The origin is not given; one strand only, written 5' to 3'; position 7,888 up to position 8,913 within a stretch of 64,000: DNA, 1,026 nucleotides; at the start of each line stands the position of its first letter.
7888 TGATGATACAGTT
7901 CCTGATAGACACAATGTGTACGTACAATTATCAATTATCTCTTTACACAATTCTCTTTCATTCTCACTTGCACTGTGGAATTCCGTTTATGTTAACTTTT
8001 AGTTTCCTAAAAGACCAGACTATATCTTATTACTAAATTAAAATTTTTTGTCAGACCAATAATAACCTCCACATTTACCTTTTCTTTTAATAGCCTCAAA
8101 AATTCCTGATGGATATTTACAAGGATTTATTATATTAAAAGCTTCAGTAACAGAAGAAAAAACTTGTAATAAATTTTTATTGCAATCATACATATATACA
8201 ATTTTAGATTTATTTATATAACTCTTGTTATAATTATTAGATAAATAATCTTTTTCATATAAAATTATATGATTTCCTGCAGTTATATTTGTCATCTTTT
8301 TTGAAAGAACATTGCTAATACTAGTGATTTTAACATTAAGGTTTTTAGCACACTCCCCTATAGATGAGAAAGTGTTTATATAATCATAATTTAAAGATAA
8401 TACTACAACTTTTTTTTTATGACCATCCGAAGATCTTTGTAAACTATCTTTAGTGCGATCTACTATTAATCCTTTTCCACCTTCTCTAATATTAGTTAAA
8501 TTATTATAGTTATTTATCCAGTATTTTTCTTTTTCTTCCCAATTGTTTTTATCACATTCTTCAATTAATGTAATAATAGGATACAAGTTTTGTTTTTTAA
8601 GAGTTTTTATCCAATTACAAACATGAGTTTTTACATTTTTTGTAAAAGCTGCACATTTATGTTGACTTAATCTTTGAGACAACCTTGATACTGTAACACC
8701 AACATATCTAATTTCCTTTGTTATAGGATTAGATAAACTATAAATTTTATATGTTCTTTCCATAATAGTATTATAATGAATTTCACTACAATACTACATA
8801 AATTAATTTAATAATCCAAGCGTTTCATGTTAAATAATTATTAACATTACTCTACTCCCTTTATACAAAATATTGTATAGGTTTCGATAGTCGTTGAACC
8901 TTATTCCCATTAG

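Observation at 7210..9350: Group I intron with a GIY-YIG HEG splits the SF2 helicase exactly at its DExH box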

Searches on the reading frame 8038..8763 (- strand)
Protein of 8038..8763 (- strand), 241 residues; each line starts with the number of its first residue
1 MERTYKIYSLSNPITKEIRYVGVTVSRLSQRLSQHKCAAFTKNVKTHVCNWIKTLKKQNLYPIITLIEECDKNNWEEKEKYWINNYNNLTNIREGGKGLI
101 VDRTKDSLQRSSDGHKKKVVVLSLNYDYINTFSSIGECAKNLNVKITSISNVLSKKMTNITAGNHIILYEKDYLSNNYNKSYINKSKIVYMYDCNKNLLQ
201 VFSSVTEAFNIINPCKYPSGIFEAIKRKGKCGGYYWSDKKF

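Call 9: search_protein_families(library=pfam, proteins=[window:8038-8763:-], max_evalue=0.1)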
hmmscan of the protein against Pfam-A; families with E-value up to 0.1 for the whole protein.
window:8038-8763:- (241 aa): 3 families
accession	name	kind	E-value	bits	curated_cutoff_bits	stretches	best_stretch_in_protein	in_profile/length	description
PF07453.19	NUMOD1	-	3.6e-06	27.5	22.8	2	187-213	1-27/37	NUMOD1 domain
PF22083.2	I-HmuI_NUMOD-like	-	0.0015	18.5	27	1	129-153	9-33/46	DNA endonuclease I-HmuI-like, NUMOD-like domain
PF18719.7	ArlS_N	-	0.0021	18.7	27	1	140-211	11-85/140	ArlS sensor domain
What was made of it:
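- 8038..8763 (-): Homing endonuclease ORF (241 aa) in the P8 loop. It has an N-terminal GIY-YIG domain and C-terminal NUMOD1 DNA-binding repeats. Its stop codon (8040..8038) lies inside the P8 3' strand. NUMOD1 (call 9).
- The window's own endonuclease does not reach E = 0.1 against Pfam PF01541 (call 9).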

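Call 10: search_protein_families(library=phrogs, proteins=[window:8038-8763:-], max_evalue=0.01)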
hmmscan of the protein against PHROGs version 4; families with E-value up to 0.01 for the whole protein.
window:8038-8763:- (241 aa): 3 families
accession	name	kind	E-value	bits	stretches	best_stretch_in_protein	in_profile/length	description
phrog_5123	-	DNA, RNA and nucleotide metabolism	8.1e-06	26.8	1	8-90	5-83/152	homing endonuclease with GIY-YIG motif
phrog_20162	-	DNA, RNA and nucleotide metabolism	0.0021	19.4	1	102-158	16-72/88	HNH endonuclease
phrog_19050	-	unknown function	0.008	17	1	12-55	72-115/153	-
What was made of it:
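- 8038..8763 (-): phrog_5123, E = 8e-6 (call 10).
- On GIY-YIG homing endonuclease: It does match phrog_5123 'homing endonuclease with GIY-YIG motif' at E = 8e-6 (call 10).
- phrog_5123 'homing endonuclease with GIY-YIG motif' and NUMOD1 (calls 9, 10).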

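Call 11: search_solved_structures(query=window:8038-8763:-, max_evalue=10, show_alignments=3)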
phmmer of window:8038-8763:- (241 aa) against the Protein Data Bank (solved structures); distinct sequences matched with E-value up to 10: 1.
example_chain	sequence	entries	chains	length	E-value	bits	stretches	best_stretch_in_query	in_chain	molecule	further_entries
6wbt_A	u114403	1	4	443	0.16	14.6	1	55-90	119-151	cellulase IBT99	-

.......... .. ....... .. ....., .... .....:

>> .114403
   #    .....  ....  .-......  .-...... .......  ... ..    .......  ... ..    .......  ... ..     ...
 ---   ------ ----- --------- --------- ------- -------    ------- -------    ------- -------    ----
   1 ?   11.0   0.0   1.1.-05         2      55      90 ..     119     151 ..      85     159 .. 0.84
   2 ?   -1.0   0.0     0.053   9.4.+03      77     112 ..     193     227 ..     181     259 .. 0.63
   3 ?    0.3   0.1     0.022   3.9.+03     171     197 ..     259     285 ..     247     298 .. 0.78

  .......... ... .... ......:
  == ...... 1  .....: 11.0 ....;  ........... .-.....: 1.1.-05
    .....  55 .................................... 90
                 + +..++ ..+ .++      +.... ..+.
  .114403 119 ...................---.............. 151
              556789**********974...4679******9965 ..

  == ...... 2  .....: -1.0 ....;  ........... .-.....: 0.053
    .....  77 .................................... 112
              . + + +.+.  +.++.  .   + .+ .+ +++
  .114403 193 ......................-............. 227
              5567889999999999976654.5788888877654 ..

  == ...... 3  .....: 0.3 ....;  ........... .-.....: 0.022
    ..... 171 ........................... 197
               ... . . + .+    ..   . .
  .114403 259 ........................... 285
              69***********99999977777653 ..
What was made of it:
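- Tried and rejected: The endonuclease alone gave nothing useful (call 11).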

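Call 18: find_encoding_contigs(protein=window:8038-8763:-, flank=3000, max_places=6)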
Protein window:8038-8763:- (241 aa): 8 contigs read that carry it; 6 places shown.
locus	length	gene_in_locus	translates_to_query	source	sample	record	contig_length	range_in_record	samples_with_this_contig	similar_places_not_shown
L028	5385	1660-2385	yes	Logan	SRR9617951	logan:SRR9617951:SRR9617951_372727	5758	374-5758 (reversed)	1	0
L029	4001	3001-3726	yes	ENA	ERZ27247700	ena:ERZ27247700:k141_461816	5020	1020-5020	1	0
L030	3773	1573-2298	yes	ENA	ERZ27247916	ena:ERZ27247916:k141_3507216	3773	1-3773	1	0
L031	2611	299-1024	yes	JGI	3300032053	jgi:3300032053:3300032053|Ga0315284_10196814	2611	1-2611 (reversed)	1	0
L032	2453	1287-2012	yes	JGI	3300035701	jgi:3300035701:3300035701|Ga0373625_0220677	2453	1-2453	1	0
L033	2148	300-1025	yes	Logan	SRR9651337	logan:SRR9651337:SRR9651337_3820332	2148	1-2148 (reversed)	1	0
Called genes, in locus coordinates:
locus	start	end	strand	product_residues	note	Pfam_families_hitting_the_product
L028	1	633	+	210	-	?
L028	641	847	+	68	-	-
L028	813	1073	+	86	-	-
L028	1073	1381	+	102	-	-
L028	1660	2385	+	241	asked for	PF07453:NUMOD1 (faint)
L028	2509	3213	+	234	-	PF00271:Helicase_C (weak)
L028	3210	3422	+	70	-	-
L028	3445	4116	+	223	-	-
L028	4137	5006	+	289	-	-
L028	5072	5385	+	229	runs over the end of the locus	?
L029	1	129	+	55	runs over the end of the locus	-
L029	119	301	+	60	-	-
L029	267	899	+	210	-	-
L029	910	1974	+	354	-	PF03796:DnaB_C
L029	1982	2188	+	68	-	-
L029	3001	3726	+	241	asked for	PF07453:NUMOD1 (faint)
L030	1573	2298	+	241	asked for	PF07453:NUMOD1 (faint)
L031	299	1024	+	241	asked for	PF07453:NUMOD1 (faint)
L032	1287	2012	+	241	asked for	PF07453:NUMOD1 (faint)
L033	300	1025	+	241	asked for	PF07453:NUMOD1 (faint)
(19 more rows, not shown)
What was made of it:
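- Gene callers annotate 102-aa and 234-aa products (call 18).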

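Call 19: find_homologous_proteins(query=window:8041-8763:-)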
Query window:8041-8763:- (241 aa): 26 proteins with E <= 0.001 among 351 candidates.
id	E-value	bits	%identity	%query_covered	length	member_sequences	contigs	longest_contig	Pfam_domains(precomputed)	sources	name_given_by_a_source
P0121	1.5e-156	537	100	100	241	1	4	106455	PF07453.20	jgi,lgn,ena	jgi:hypothetical protein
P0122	9.2e-86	305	56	99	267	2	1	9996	PF07453.20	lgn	-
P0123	4.7e-81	290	57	98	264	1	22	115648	-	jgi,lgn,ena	jgi:hypothetical protein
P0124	3.9e-76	274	53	100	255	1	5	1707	PF01541.31,PF07453.20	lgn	-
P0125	5.8e-73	263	51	98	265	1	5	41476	-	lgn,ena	-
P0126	4.8e-71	257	52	100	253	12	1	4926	-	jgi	-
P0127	1.9e-69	252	50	98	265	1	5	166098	-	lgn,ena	-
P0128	1.6e-68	249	51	98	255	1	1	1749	PF01541.31,PF07453.20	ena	-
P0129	1.0e-55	207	46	100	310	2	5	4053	-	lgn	-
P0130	1.6e-49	187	48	87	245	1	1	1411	PF01541.31,PF07453.20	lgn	-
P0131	1.3e-48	184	44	98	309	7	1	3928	PF07453.20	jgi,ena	jgi:hypothetical protein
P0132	6.4e-46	175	48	96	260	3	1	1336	PF01541.31,PF07453.20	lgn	-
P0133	3.6e-42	162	47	73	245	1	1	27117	PF07453.20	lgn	-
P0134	9.9e-41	158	45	94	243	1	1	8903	PF07453.20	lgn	-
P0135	1.8e-37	147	43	90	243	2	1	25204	-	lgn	-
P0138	3.0e-36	143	41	85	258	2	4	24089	PF01541.31,PF07453.20,PF22083.3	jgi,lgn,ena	-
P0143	2.1e-19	88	38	62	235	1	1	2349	PF01541.31,PF07453.20,PF22083.3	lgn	-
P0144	3.0e-18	84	32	86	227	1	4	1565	PF01541.31,PF07453.20,PF22083.3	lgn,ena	-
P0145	1.1e-17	82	42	63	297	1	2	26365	PF01541.31,PF22083.3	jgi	jgi:hypothetical protein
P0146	1.8e-11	62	44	40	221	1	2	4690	PF01541.31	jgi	jgi:group I intron endonuclease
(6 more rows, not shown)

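Call 20: find_encoding_contigs(protein=P0123, flank=2500, max_places=3)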
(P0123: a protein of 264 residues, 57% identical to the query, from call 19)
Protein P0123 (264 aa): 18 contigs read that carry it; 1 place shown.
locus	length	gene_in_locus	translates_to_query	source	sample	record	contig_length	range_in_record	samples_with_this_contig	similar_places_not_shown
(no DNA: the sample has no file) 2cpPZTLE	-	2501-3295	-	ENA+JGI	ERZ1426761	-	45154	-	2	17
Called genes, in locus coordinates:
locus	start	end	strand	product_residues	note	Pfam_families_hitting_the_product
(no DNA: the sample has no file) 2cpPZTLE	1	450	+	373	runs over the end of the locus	-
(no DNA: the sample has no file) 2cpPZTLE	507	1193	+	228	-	PF01541:GIY-YIG (weak), PF07460:NUMOD3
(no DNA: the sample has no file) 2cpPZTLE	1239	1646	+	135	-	-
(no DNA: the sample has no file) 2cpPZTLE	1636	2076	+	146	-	-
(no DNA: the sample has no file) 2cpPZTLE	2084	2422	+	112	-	-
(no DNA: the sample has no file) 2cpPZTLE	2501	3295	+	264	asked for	-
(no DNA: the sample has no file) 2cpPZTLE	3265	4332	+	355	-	PF04851:ResIII (faint), PF00271:Helicase_C (weak)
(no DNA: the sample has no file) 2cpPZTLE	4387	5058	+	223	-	-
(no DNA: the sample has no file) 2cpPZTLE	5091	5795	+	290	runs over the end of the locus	-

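Call 21: find_encoding_contigs(protein=P0122, flank=2500, max_places=2)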
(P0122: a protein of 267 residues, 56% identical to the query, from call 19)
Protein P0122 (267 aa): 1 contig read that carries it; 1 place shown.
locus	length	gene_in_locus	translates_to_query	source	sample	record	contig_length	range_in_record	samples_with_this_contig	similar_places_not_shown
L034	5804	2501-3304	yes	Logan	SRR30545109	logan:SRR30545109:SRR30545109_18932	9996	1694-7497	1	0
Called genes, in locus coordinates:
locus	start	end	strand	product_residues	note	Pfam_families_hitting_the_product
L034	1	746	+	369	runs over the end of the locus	-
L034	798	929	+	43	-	PF25109:HAD_PNKP (weak)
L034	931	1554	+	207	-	-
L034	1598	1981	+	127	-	-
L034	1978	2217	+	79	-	-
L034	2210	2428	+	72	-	-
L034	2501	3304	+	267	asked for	PF07453:NUMOD1 (faint)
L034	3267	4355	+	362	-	PF04851:ResIII (faint), PF00271:Helicase_C (faint)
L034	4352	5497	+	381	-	PF21189:PHA02142, PF09414:RNA_ligase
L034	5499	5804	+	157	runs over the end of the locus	PF13671:AAA_33 (weak)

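Call 22: find_encoding_contigs(protein=P0125, flank=2500, max_places=2)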
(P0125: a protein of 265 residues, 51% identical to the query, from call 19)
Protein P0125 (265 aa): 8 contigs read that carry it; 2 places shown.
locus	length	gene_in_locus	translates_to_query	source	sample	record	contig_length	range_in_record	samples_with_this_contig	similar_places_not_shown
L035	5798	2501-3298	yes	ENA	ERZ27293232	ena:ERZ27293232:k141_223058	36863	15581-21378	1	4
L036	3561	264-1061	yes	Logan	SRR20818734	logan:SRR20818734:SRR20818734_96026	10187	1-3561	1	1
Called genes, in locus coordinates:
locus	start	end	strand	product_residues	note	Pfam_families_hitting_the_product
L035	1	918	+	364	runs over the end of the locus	-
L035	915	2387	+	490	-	-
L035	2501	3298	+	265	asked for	-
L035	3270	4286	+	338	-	PF04851:ResIII (weak), PF00271:Helicase_C (faint), PF18766:SWI2_SNF2 (faint)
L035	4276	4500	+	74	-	-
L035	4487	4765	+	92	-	-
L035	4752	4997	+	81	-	-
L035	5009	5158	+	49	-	-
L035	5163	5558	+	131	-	-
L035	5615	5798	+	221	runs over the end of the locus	PF13479:AAA_24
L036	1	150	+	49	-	?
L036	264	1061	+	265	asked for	-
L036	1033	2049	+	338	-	PF04851:ResIII (weak), PF00271:Helicase_C (faint), PF18766:SWI2_SNF2 (faint)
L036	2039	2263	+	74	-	-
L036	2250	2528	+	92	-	-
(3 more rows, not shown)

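Call 23: find_encoding_contigs(protein=P0127, flank=2500, max_places=2)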
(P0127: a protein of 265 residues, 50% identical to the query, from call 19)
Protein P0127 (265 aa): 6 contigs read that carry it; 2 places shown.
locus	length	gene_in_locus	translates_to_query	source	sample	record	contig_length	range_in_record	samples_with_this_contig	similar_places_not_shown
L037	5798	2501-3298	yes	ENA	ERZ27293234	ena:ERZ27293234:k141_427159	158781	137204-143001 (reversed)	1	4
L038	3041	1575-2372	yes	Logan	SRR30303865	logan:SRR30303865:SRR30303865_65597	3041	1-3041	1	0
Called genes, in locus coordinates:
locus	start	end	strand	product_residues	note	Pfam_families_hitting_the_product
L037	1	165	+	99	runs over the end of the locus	-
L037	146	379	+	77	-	-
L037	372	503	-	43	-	-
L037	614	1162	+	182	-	-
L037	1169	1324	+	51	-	-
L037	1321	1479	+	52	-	-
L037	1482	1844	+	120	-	-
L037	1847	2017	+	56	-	-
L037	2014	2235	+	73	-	-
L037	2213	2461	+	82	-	-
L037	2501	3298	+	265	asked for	-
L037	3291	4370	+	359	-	PF04851:ResIII (faint), PF00271:Helicase_C (weak)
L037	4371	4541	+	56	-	-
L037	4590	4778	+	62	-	-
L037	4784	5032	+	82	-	-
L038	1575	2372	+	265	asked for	-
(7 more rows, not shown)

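Call 48: find_encoding_contigs(protein=P0126, flank=2500, max_places=2)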
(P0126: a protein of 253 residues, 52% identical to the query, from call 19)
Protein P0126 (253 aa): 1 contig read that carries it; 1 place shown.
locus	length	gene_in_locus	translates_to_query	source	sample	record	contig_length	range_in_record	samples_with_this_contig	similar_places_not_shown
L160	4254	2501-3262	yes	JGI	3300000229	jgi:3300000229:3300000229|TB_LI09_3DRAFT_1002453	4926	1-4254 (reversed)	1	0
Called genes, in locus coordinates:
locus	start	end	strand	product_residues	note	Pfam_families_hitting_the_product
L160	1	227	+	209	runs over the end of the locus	-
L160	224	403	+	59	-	-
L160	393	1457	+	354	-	PF03796:DnaB_C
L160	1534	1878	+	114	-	-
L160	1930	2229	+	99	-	-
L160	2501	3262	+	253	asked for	-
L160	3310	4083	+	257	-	PF00271:Helicase_C (weak)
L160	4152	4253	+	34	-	?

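Call 49: find_encoding_contigs(protein=P0129, flank=2500, max_places=2)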
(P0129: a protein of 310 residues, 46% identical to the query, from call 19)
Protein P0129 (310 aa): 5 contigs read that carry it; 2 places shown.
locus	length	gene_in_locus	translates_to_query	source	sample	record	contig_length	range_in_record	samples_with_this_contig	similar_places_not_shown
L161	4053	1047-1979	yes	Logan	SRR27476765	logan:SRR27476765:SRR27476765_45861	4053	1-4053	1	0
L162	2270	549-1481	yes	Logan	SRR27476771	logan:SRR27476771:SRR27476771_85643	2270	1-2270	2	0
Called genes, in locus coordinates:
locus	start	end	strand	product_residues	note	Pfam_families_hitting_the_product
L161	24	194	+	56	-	-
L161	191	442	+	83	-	-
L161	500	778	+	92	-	-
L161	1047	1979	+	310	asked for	-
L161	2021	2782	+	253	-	-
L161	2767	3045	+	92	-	-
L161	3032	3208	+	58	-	-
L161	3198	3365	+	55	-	-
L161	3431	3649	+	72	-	-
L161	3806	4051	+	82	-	?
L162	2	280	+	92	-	?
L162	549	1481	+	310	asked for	-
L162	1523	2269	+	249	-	?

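Call 50: find_encoding_contigs(protein=P0133, flank=2500, max_places=2)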
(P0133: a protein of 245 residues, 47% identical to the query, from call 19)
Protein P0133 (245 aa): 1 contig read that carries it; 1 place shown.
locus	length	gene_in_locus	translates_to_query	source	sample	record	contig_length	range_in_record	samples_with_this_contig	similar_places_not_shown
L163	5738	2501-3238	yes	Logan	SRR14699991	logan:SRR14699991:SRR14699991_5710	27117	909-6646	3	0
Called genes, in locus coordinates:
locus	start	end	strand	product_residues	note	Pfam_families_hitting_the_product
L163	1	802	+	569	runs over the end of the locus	?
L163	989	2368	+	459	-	PF01145:Band_7 (weak)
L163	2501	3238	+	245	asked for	PF07453:NUMOD1 (faint)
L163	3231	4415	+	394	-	PF00270:DEAD (faint), PF04851:ResIII (weak), PF00271:Helicase_C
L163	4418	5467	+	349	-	PF01743:PolyA_pol, PF12627:PolyA_pol_RNAbd, PF01966:HD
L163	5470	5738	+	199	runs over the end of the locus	-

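Call 51: find_encoding_contigs(protein=P0138, flank=2500, max_places=2)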
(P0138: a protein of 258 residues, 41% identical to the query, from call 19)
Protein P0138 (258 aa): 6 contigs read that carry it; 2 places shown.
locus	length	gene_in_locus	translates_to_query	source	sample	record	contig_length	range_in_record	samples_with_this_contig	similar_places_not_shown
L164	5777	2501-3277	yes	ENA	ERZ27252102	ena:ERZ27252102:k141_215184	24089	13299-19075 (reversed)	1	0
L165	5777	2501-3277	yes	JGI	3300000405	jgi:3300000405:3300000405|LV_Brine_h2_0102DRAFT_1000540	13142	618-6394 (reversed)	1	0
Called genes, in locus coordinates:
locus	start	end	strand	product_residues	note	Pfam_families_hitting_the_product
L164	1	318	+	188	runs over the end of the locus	-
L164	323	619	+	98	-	-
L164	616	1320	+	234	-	-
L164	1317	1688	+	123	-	-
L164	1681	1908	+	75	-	-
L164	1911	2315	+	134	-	PF04851:ResIII, PF00270:DEAD (weak)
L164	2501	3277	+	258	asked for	PF01541:GIY-YIG (weak), PF07453:NUMOD1 (faint), PF22083:I-HmuI_NUMOD-like (faint)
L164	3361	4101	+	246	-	PF00271:Helicase_C (weak)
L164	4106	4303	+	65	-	-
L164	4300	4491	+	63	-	-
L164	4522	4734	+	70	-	-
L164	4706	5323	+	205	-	-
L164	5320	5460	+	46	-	-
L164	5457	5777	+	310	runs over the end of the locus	-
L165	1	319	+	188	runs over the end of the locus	-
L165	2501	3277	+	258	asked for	PF01541:GIY-YIG (weak), PF07453:NUMOD1 (faint), PF22083:I-HmuI_NUMOD-like (faint)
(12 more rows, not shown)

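Call 65: search_solved_structures(query=A2, max_evalue=1, show_alignments=2)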
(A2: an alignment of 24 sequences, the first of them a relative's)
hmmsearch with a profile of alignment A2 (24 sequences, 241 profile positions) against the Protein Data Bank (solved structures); distinct sequences matched with E-value up to 1: 1.
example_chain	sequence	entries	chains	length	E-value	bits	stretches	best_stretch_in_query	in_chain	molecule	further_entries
1u3e_M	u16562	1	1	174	0.014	18.2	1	81-167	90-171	HNH homing endonuclease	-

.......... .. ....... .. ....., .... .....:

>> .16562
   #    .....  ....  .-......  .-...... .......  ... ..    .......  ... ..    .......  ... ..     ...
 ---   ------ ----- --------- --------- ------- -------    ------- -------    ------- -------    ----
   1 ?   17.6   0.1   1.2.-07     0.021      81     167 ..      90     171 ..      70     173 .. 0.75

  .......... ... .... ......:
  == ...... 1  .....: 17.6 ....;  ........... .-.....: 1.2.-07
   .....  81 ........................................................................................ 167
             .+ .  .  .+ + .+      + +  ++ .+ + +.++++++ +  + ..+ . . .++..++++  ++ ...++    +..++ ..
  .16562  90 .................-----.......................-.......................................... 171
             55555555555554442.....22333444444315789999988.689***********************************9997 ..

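Call 66: search_protein_families(library=pfam, alignment_id=A2, max_evalue=0.01)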
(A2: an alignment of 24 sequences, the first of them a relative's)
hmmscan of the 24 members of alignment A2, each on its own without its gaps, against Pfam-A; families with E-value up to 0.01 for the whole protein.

A. member 1, P0121 (241 aa): 3 families
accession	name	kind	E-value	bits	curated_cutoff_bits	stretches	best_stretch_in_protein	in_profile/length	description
PF07453.19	NUMOD1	-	3.6e-06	27.5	22.8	2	187-213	1-27/37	NUMOD1 domain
PF22083.2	I-HmuI_NUMOD-like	-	0.0015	18.5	27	1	129-153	9-33/46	DNA endonuclease I-HmuI-like, NUMOD-like domain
PF18719.7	ArlS_N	-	0.0021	18.7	27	0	140-211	11-85/140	ArlS sensor domain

B. families by the number of members that match (of 24 scanned): 9 families
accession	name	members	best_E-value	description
PF07453.19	NUMOD1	21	1.9e-13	NUMOD1 domain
PF22083.2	I-HmuI_NUMOD-like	15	2e-06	DNA endonuclease I-HmuI-like, NUMOD-like domain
PF01541.30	GIY-YIG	12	7.6e-07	GIY-YIG catalytic domain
PF18719.7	ArlS_N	1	0.0021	ArlS sensor domain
PF18924.5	DUF5674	1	0.0056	Protein of unknown function (DUF5674)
PF20932.3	Dicer_dsRBD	1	0.0057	Dicer, dsRNA-binding domain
PF22945.2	LEM-3_GIY-YIG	1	0.0069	LEM-3-like GIY-YIG domain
PF03923.18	Lipoprotein_16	1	0.0097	Uncharacterized lipoprotein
PF13309.12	HTH_22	1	0.0099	HTH domain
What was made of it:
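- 8038..8763 (-): Homologues carry PF01541 (calls 19, 66).
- On GIY-YIG homing endonuclease: Of its 24 aligned homologues, 12 match PF01541, best E = 7.6e-7 (call 66).
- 12 of 24 family members hit PF01541 (call 66).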

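Call 73: predict_structure(alignment_id=A2)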
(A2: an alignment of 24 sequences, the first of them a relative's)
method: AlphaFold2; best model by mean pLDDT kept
length: 241 residues; sequences in the alignment: 24
mean_pLDDT: 87.4   pTM: 0.48
mean pLDDT of the five models: 87.4, 86.9, 86.4, 86.0, 84.2
residues with pLDDT >= 90: 145; 70-90: 68; 50-70: 27; < 50: 1
segments of 3 or more residues with pLDDT < 50: none
pLDDT, mean of each block of 10 residues (from residue 1): 89 95 94 95 91 96 97 88 86 59 61 83 92 94 91 74 89 88 75 95 91 93 92 93 84
secondary structure, 60 per line:
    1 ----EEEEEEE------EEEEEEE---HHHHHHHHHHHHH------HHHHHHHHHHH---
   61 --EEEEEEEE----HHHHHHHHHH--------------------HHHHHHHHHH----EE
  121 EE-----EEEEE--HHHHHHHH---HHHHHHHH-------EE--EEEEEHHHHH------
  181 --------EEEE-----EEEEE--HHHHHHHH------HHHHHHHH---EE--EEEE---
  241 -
elements in order: E5-11 E18-24 H28-40 H47-57 E63-70 H75-84 H105-114 E119-122 E128-132 H135-142 H146-153 E165-169 H170-174 E189-192 E198-202 H205-212 H219-226 E234-237
